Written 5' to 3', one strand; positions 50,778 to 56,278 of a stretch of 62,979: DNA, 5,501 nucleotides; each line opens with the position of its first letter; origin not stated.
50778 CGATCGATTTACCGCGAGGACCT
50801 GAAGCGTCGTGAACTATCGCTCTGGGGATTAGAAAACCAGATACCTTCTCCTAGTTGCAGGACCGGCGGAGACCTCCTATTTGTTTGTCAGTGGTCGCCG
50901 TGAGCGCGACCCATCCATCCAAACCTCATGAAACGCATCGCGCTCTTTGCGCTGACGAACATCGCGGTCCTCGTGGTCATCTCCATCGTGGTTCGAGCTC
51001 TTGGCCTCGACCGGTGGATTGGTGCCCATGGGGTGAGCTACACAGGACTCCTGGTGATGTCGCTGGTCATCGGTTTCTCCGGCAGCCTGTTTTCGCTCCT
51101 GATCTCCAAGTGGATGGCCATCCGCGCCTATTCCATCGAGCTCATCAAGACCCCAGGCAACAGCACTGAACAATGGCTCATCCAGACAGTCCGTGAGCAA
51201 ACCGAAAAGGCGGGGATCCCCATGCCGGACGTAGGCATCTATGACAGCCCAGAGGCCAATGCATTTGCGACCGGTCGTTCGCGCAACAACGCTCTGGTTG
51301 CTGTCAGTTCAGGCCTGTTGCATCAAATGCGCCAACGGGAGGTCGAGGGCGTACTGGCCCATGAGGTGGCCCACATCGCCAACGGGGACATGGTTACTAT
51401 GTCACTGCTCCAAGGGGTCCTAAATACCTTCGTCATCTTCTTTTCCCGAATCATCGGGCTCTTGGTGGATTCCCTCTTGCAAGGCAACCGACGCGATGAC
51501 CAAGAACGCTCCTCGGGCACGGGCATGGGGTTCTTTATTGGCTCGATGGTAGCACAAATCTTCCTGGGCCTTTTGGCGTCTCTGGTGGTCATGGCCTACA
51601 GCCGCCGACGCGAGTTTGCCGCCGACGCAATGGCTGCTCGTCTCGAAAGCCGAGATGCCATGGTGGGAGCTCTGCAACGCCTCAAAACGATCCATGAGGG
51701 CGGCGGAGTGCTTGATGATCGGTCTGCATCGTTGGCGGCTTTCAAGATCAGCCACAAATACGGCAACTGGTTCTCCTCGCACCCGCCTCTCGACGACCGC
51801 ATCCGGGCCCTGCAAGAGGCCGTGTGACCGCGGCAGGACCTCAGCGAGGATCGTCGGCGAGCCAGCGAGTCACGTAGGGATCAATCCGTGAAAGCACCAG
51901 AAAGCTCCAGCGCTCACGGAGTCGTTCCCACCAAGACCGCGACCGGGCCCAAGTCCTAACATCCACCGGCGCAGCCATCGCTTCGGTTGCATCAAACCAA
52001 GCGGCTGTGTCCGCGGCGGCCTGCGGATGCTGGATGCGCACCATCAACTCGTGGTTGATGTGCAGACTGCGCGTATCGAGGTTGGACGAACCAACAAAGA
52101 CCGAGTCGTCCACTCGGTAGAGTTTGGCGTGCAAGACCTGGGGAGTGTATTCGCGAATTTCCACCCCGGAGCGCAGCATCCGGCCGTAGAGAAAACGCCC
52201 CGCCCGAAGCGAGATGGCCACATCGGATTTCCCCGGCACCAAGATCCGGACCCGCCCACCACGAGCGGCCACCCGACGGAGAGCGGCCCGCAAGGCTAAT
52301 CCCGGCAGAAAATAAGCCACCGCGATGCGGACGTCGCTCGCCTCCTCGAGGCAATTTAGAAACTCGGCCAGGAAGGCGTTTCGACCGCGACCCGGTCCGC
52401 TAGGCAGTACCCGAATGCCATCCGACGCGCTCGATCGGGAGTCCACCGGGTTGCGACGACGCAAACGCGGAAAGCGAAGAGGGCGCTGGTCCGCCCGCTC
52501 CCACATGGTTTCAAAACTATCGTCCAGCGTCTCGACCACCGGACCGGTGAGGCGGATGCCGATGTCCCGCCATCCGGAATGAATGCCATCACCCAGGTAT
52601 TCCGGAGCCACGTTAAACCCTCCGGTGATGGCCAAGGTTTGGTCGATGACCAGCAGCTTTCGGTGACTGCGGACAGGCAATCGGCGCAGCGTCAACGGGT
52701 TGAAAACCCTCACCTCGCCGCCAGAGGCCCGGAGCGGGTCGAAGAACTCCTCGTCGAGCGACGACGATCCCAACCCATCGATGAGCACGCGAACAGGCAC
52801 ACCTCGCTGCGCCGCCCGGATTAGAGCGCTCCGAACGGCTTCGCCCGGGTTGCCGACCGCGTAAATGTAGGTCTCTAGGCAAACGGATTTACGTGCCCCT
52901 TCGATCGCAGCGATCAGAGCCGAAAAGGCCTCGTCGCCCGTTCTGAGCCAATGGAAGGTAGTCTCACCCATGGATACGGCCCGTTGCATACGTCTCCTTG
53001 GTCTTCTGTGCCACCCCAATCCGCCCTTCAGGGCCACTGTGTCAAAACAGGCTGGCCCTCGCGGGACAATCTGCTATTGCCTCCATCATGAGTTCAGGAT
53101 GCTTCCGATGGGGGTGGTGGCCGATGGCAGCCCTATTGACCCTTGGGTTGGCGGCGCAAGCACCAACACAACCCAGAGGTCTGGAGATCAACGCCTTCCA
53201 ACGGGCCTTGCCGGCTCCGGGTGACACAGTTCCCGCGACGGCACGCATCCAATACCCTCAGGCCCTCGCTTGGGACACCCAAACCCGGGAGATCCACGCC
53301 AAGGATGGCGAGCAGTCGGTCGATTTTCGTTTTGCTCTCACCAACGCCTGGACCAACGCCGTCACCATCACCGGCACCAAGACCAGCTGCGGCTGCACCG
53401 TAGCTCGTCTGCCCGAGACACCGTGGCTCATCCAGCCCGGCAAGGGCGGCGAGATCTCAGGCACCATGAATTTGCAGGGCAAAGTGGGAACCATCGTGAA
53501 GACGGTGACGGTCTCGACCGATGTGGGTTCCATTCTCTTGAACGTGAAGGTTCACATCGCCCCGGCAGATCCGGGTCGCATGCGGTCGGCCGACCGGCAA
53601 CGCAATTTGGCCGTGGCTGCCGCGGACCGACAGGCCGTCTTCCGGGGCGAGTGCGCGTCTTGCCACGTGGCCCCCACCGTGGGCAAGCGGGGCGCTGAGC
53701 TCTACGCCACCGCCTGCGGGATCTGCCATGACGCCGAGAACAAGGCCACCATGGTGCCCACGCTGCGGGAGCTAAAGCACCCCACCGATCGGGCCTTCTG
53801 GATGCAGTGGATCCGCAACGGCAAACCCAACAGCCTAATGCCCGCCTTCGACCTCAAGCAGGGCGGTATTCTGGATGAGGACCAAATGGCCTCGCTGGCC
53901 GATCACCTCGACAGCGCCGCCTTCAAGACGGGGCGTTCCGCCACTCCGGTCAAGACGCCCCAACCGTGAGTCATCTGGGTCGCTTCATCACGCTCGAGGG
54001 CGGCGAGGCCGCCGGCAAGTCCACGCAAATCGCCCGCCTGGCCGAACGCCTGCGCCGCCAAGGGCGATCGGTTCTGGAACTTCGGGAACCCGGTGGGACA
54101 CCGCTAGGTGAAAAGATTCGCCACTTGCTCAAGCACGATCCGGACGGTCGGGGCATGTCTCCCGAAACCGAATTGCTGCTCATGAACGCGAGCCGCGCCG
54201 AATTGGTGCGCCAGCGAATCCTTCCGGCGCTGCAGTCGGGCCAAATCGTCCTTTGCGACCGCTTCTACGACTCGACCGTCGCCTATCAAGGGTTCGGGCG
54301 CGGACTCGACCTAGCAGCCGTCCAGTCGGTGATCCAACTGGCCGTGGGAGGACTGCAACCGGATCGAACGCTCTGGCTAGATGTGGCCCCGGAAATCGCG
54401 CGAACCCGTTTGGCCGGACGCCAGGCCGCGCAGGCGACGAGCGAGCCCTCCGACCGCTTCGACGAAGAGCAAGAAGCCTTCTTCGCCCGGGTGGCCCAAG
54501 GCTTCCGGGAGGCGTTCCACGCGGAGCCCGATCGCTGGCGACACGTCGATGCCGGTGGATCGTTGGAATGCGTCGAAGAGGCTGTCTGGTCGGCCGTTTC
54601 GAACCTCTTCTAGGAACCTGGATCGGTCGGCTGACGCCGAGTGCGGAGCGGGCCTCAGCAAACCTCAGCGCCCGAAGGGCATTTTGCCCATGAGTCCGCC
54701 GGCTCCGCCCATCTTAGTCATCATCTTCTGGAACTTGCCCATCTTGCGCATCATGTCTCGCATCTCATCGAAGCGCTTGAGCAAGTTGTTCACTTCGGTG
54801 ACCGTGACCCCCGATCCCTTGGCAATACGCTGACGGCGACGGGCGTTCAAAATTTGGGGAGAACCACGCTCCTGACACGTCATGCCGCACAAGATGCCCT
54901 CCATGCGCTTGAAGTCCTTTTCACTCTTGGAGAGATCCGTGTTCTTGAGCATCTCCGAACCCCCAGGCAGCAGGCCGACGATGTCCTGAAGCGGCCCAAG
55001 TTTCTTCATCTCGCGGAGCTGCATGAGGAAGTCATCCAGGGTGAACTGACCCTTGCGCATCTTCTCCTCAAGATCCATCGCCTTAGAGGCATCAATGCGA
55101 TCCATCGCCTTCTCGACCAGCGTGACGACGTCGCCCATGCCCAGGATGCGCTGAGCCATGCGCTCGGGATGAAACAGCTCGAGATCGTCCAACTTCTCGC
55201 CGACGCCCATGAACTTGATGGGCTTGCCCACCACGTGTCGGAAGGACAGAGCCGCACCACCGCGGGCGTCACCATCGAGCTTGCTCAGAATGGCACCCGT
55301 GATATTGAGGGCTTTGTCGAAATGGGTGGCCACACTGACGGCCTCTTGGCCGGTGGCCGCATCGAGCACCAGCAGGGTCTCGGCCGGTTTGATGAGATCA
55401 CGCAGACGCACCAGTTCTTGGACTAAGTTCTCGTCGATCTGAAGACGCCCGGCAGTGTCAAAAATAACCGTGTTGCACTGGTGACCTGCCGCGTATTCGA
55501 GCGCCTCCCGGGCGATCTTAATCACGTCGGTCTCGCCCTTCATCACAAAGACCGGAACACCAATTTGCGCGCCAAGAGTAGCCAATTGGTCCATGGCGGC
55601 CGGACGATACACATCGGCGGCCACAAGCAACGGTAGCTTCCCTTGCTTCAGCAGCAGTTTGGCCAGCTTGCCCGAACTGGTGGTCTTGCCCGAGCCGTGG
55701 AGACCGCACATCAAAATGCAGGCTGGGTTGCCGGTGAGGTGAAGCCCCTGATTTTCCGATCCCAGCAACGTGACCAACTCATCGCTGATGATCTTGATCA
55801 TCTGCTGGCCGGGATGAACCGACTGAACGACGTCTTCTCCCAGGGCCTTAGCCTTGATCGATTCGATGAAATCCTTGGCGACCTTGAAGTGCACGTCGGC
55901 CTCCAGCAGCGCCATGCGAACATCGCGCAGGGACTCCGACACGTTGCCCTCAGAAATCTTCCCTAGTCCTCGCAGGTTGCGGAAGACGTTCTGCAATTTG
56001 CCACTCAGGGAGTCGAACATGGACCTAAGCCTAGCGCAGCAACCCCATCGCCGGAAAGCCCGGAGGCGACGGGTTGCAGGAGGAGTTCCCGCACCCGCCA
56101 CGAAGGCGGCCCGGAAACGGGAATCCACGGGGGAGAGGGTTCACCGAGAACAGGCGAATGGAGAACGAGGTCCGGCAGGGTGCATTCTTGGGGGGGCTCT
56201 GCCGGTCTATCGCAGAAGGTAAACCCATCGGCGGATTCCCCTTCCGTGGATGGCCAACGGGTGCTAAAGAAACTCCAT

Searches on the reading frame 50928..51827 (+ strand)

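Call 70: search_protein_families(library=pfam, proteins=[window:50928-51827:+], max_evalue=0.0001)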
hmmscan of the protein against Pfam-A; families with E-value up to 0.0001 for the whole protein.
window:50928-51827:+ (299 aa): 1 family
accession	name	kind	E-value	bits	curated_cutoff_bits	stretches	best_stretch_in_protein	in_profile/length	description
PF01435.24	Peptidase_M48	-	4.2e-38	131.5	20.3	1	79-298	2-185/186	Peptidase family M48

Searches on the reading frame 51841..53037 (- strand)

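Call 70: search_protein_families(library=pfam, proteins=[window:51841-53037:-], max_evalue=0.0001)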
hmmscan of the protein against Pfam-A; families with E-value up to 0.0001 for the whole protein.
window:51841-53037:- (398 aa): 2 families
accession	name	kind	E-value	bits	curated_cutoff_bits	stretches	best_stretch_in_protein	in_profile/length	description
PF13091.12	PLDc_2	-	2.8e-40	137.7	27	2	234-350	10-130/132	PLD-like domain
PF00614.28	PLDc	-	7.6e-11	42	21.9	0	125-147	6-28/28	Phospholipase D Active site motif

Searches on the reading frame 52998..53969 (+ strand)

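Call 70: search_protein_families(library=pfam, proteins=[window:52998-53969:+], max_evalue=0.0001)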
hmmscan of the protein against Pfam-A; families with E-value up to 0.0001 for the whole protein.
window:52998-53969:+ (323 aa): 3 families
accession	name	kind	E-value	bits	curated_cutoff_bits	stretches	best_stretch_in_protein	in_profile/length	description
PF07610.17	DUF1573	-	1.5e-14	54.2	26.1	1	92-176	3-85/98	Protein of unknown function (DUF1573)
PF13442.11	Cytochrome_CBB3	-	3.8e-10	40.4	27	1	230-304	4-68/68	Cytochrome C oxidase, cbb3-type, subunit III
PF00034.26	Cytochrom_C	-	5.5e-06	28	21.3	0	230-306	2-88/90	Cytochrome c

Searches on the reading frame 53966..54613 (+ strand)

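Call 70: search_protein_families(library=pfam, proteins=[window:53966-54613:+], max_evalue=0.0001)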
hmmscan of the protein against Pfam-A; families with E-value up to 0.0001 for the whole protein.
window:53966-54613:+ (215 aa): 2 families
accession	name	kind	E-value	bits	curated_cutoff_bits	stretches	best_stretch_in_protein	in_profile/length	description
PF02223.23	Thymidylate_kin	-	1.6e-46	158.8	27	1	10-206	1-184/185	Thymidylate kinase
PF13521.12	AAA_28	-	1.1e-07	32.6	27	1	8-156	2-136/164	AAA domain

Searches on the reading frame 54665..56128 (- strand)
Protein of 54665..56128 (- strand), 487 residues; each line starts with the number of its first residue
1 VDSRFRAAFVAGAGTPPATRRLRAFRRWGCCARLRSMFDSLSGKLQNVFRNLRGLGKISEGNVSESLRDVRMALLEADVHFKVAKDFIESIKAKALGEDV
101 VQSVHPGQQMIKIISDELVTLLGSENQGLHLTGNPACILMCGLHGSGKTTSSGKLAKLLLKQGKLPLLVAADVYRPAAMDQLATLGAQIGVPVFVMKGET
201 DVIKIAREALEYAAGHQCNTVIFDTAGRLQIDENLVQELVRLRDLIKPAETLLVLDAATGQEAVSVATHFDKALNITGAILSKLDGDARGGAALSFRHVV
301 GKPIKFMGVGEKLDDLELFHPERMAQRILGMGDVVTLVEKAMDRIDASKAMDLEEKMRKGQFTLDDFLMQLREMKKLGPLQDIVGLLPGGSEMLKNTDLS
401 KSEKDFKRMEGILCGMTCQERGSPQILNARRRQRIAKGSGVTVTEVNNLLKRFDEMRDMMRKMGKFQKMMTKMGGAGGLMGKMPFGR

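Call 70: search_protein_families(library=pfam, proteins=[window:54665-56128:-], max_evalue=0.0001)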
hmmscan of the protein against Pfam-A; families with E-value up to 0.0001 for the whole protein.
window:54665-56128:- (487 aa): 3 families
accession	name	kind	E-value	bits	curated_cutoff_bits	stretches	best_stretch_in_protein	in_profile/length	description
PF00448.28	SRP54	-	5.1e-72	242.1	22.7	1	136-330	2-196/196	SRP54-type protein, GTPase domain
PF02978.25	SRP_SPB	-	3.4e-30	104.7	27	1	361-460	1-91/91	Signal peptide binding domain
PF02881.24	SRP54_N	-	7.8e-21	74.5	22.4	1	41-118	1-75/75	SRP54-type protein, helical bundle domain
